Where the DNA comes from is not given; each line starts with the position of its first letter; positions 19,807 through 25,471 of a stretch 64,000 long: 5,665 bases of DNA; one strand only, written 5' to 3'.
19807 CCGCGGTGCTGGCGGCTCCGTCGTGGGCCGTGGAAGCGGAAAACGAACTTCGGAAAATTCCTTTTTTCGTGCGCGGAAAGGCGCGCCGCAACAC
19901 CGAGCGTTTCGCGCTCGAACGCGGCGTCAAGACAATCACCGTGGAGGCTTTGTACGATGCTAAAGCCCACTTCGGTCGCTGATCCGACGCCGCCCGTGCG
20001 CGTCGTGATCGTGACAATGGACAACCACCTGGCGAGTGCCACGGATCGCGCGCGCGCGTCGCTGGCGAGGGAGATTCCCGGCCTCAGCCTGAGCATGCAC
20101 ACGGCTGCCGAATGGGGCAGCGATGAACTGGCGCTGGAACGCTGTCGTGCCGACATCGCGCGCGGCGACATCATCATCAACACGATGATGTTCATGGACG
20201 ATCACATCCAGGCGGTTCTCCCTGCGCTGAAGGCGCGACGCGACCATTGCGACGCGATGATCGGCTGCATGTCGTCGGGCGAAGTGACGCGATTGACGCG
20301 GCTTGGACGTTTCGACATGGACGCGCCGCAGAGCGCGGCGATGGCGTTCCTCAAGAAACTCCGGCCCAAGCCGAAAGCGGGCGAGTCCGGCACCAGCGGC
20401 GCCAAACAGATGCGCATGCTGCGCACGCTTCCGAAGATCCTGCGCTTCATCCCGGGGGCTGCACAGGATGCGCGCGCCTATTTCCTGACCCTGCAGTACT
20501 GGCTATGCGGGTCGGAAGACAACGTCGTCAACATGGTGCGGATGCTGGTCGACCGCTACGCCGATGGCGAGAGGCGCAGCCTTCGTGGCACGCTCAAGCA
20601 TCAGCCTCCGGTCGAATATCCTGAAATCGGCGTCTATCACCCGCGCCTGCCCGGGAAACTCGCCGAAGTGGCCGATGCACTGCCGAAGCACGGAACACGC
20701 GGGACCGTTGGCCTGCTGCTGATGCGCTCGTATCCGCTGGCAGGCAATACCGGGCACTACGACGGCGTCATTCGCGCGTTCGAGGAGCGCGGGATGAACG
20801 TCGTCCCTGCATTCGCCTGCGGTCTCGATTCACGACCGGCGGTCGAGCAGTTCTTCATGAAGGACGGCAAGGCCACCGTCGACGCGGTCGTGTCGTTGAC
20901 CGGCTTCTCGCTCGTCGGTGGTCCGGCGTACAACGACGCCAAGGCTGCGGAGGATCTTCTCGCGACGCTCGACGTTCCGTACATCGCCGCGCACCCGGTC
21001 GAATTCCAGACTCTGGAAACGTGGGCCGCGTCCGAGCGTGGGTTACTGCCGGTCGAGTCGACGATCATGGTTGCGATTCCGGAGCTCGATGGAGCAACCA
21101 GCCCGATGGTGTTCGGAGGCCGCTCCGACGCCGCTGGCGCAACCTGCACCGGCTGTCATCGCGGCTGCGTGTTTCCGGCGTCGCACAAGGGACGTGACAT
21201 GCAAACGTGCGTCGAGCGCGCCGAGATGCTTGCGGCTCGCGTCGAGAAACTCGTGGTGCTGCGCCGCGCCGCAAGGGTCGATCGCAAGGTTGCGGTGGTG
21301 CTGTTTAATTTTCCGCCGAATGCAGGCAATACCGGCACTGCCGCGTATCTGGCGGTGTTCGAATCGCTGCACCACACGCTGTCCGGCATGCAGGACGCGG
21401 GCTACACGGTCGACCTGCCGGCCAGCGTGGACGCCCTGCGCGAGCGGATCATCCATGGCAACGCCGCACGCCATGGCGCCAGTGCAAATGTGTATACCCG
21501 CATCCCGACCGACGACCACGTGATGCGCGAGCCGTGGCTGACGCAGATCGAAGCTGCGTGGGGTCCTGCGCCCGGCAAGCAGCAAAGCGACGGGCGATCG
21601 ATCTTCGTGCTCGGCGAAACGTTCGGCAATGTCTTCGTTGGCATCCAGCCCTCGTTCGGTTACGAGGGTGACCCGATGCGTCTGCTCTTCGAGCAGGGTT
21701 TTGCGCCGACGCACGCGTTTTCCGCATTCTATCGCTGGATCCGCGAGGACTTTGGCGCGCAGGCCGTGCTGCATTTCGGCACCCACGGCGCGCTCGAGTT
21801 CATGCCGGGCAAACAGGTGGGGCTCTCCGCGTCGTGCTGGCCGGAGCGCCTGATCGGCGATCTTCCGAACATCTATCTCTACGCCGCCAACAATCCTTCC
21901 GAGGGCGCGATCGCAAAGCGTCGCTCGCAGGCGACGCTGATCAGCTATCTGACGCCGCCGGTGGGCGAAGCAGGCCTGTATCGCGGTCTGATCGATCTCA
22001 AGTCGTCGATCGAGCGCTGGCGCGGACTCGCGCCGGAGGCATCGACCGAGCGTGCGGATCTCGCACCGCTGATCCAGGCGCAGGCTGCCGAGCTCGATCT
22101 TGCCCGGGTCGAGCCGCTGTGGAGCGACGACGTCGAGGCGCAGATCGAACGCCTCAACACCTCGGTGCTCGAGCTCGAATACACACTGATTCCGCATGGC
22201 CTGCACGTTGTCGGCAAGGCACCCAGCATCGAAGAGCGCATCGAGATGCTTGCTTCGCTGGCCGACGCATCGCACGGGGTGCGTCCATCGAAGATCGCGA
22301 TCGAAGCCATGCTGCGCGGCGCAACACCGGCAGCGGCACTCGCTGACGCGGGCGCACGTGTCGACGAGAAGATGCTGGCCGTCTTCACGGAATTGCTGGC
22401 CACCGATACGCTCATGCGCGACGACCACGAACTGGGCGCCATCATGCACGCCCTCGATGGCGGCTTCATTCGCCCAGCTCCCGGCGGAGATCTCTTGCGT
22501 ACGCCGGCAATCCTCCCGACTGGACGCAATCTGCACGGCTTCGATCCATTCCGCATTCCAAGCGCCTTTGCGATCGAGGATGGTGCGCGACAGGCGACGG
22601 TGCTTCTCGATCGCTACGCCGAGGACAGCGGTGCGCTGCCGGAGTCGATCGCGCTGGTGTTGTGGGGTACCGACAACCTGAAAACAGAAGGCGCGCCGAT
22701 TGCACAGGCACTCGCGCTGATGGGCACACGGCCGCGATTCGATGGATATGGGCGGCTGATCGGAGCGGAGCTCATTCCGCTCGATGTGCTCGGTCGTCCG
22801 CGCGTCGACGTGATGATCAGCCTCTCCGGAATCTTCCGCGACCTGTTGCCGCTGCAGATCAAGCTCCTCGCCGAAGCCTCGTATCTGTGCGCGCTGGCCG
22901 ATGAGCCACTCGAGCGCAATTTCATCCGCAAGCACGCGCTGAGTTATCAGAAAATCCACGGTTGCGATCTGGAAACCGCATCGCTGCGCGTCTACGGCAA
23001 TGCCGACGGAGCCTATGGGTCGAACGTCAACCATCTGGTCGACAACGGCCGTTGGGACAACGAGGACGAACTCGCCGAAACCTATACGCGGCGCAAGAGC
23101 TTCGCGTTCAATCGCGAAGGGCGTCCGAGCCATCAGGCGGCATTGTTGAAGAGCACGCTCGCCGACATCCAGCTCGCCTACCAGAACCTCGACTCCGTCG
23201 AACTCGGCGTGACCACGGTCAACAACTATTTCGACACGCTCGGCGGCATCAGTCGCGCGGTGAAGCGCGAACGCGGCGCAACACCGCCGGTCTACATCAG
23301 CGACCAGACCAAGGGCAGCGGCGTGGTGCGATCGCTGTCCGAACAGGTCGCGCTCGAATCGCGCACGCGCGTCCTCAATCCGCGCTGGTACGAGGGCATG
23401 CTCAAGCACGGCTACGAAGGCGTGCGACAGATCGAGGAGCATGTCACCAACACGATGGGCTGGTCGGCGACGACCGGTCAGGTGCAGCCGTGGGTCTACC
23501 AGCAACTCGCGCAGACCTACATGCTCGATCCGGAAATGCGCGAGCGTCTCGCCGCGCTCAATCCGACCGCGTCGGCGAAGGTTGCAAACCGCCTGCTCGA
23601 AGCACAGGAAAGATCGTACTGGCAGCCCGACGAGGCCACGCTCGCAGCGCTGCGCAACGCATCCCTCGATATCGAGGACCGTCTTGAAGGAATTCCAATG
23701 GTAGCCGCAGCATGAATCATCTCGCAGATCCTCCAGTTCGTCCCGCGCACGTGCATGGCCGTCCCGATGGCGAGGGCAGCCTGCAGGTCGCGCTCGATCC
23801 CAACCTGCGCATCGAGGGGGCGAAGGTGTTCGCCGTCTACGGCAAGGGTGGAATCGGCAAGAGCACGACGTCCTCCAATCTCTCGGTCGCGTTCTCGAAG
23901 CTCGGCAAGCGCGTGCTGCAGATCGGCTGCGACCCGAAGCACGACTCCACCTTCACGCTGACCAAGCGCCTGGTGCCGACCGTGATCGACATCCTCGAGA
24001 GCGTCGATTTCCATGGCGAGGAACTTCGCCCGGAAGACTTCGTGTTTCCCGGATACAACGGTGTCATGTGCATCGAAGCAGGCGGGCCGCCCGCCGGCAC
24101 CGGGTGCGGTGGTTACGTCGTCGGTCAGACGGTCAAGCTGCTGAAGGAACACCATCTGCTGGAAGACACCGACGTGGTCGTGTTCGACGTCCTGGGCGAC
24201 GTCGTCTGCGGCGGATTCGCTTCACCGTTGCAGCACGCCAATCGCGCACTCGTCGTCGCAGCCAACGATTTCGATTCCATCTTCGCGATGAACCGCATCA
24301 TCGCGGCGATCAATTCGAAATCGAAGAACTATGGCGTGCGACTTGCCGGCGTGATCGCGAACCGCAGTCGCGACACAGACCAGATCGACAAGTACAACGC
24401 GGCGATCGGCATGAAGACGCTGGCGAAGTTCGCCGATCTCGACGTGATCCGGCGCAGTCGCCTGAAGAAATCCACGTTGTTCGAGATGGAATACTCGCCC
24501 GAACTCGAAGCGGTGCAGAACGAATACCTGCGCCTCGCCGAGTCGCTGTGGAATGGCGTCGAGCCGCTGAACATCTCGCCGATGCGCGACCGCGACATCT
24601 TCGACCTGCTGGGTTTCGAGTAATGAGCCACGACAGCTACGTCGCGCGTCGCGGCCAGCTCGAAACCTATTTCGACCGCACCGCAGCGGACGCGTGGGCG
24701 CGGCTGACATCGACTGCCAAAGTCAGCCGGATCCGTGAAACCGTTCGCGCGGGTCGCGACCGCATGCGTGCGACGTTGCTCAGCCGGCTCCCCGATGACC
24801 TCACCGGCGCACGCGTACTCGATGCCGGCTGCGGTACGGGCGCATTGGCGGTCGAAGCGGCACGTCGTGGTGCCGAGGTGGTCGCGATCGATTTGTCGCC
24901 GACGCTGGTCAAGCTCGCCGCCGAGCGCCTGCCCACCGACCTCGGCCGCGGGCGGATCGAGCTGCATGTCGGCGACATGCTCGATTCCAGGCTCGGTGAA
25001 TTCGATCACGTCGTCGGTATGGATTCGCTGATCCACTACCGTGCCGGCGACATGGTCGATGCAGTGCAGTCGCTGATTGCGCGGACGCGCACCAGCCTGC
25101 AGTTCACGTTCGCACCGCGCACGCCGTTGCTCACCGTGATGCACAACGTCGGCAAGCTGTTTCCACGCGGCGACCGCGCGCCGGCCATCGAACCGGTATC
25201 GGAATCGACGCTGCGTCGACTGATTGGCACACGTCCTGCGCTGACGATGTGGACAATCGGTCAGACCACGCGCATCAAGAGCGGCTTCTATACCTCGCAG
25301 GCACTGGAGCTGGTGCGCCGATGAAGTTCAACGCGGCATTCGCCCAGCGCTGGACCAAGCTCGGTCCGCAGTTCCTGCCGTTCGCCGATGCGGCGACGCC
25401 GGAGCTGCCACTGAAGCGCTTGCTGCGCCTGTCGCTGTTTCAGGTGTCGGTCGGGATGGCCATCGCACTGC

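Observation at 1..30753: Anoxygenic photosynthesis gene cluster in a Xanthomonadales (Dokdonella-like) chromosome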

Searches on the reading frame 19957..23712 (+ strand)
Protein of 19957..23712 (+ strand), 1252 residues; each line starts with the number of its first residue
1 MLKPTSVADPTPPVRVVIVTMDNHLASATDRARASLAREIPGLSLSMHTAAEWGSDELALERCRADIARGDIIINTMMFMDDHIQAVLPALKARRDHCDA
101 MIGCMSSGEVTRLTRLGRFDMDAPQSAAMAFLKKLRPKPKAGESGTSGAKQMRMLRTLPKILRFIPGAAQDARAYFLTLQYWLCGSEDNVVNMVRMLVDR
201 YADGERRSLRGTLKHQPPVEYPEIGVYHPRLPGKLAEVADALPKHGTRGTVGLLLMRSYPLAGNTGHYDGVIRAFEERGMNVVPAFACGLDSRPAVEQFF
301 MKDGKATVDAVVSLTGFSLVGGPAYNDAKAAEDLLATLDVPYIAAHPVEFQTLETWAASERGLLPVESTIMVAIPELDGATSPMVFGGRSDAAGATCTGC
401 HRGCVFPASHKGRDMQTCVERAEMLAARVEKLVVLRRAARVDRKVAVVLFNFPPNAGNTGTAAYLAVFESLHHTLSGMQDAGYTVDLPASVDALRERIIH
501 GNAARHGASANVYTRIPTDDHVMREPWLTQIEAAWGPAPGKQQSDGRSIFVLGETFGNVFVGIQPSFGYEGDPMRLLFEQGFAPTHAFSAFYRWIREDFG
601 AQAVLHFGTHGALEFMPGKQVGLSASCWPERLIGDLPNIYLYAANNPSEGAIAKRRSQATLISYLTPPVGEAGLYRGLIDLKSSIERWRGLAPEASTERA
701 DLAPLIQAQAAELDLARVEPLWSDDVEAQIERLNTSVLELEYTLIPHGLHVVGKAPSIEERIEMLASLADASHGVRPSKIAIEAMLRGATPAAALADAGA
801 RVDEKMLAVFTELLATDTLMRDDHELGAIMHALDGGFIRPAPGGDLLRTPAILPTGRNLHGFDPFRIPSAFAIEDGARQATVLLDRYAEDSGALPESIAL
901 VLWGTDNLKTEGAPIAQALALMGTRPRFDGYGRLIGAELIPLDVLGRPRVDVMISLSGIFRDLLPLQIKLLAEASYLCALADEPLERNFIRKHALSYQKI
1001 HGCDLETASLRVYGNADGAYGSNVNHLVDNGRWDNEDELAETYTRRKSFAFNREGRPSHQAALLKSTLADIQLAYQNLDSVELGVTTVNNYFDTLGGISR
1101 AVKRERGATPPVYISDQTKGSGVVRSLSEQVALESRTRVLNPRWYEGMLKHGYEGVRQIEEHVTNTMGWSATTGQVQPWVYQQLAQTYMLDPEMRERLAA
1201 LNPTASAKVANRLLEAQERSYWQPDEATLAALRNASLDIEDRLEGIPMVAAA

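Call 7: search_protein_families(library=ncbifam, proteins=[window:19957-23712:+], max_evalue=0.00001)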
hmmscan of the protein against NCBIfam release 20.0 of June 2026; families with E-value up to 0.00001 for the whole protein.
window:19957-23712:+ (1252 aa): 9 families
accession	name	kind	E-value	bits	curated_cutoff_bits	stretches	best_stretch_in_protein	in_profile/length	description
NF009942.0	PRK13405.1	equivalog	0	2209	1166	1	2-1247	2-1242/1245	magnesium chelatase subunit H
TIGR02025.1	BchH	equivalog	0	1575.7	829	2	15-773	2-747/1271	magnesium chelatase subunit H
NF009140.0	PRK12493.1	equivalog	0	1391.9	1300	2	14-771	18-770/1313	magnesium chelatase subunit H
TIGR02257.1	cobalto_cobN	equivalog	3.7e-186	621.3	822.05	2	804-1235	793-1220/1226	cobaltochelatase subunit CobN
NF004646.0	PRK05989.2-4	equivalog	6.4e-179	596.9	1468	3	803-1244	797-1241/1277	cobaltochelatase subunit CobN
NF008973.0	PRK12321.1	equivalog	5.8e-153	511.1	1235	1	214-1232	167-1097/1105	cobaltochelatase subunit CobN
NF004644.0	PRK05989.2-2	equivalog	4.6e-147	491.8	1248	1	180-1242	124-1191/1289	cobaltochelatase subunit CobN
NF004643.0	PRK05989.2-1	equivalog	3.6e-136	455.6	1926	1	181-1244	97-1158/1184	cobaltochelatase subunit CobN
NF004645.0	PRK05989.2-3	equivalog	2.1e-128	429.7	1619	2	533-1234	682-1428/1597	cobaltochelatase subunit CobN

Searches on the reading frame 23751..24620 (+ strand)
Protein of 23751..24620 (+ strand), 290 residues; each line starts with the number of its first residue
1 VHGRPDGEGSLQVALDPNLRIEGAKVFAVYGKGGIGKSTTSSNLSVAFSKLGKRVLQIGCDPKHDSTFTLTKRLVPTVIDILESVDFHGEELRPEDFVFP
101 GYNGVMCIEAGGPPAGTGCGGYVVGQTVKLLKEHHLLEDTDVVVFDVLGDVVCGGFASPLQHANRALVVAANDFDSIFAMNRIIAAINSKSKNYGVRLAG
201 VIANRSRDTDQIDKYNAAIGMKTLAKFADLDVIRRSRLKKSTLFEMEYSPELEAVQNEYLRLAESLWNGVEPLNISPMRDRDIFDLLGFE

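Call 7: search_protein_families(library=ncbifam, proteins=[window:23751-24620:+], max_evalue=0.00001)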
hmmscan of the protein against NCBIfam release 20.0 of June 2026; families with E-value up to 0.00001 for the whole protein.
window:23751-24620:+ (290 aa): 10 families
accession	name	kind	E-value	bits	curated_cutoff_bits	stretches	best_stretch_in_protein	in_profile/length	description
TIGR01281.1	DPOR_bchL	equivalog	5.1e-134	445.7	345.15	1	26-288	2-265/268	ferredoxin:protochlorophyllide reductase (ATP-dependent) iron-sulfur ATP-binding protein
TIGR01287.1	nifH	equivalog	7.5e-62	209.1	394.35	1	26-285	2-263/275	nitrogenase iron protein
NF033200.1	F430_CfbC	exception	7.7e-62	209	402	1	26-283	2-255/260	Ni-sirohydrochlorin a,c-diamide reductive cyclase ATP-dependent reductase subunit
NF009701.0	PRK13230.1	subfamily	1.1e-58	198.6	350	1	25-285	2-276/291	nitrogenase reductase-like protein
TIGR02016.1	BchX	equivalog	7.7e-51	173.1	331.2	1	26-258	2-243/296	chlorophyllide a reductase iron protein subunit X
NF009702.0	PRK13231.1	equivalog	9.3e-51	172.5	427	1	25-283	3-255/264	nitrogenase reductase-like protein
TIGR01968.1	minD_bact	equivalog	5.6e-12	45.6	212.9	1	30-83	8-64/261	septum site-determining protein MinD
TIGR01969.1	minD_arch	subfamily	1.4e-11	44.1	201.75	1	28-266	5-230/251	cell division ATPase MinD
TIGR00345.1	GET3_arsA_TRC40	subfamily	6e-07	29.3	135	1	30-66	3-39/299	TRC40/GET3/ArsA family transport-energizing ATPase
NF041546.1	ParA_partition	equivalog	3.1e-06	26.9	180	0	31-64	7-40/203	ParA family partition ATPase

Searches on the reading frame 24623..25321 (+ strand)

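Call 8: search_protein_families(library=ncbifam, proteins=[window:24623-25321:+], max_evalue=0.00001)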
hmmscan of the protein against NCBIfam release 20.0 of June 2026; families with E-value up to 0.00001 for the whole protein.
window:24623-25321:+ (233 aa): 20 families
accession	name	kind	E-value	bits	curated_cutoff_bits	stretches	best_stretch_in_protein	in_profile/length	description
TIGR02021.1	BchM-ChlM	equivalog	2.5e-74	249.4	158.9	1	10-230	2-218/218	magnesium protoporphyrin IX methyltransferase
NF043040.1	corrin_prot_MT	hypoth_equivalog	2.6e-15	56.5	180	1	46-130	28-114/216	corrinoid protein-associated methyltransferase CpaM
TIGR04290.1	meth_Rta_06860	hypoth_equivalog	6.6e-12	45.4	300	1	52-148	40-138/226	TIGR04290 family methyltransferase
NF041820.1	daptide_MTase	equivalog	1.7e-11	44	175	1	43-131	19-109/243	daptide-type RiPP biosynthesis methyltransferase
TIGR01983.1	UbiG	equivalog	2.3e-10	40.2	102.95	1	36-141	32-131/228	bifunctional 2-polyprenyl-6-hydroxyphenol methylase/3-demethylubiquinol 3-O-methyltransferase UbiG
NF040703.1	cyclopro_CfaB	exception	6.2e-09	35.1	650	1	61-153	159-253/393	C17 cyclopropane fatty acid synthase CfaB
NF011529.0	PRK14968.1-3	equivalog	5.5e-08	32.5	162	1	61-131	34-103/198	putative methyltransferase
NF007610.0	PRK10258.1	equivalog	3.1e-07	30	342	1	50-102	31-83/251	malonyl-ACP O-methyltransferase BioC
NF010703.0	PRK14103.1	equivalog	5.9e-07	29.2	320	1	45-102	14-72/256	trans-aconitate 2-methyltransferase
NF001785.0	PRK00517.2-2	equivalog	6.9e-07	28.7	188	1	57-101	141-186/282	50S ribosomal protein L11 methyltransferase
TIGR00537.1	hemK_rel_arch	hypoth_equivalog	8.4e-07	28.9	87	1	52-131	10-87/179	HemK2/MTQ2 family protein methyltransferase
TIGR02072.1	BioC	equivalog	9.8e-07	28.8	184.95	1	47-122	18-91/244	malonyl-ACP O-methyltransferase BioC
TIGR00536.1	hemK_fam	subfamily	1.3e-06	27.7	115.5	1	54-131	107-187/286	HemK family protein methyltransferase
NF004851.0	PRK06202.1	equivalog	1.5e-06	27.8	243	1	8-157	8-160/237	hypothetical protein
NF001790.0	PRK00517.3-3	equivalog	1.6e-06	27.7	269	1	59-105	120-167/262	50S ribosomal protein L11 methyltransferase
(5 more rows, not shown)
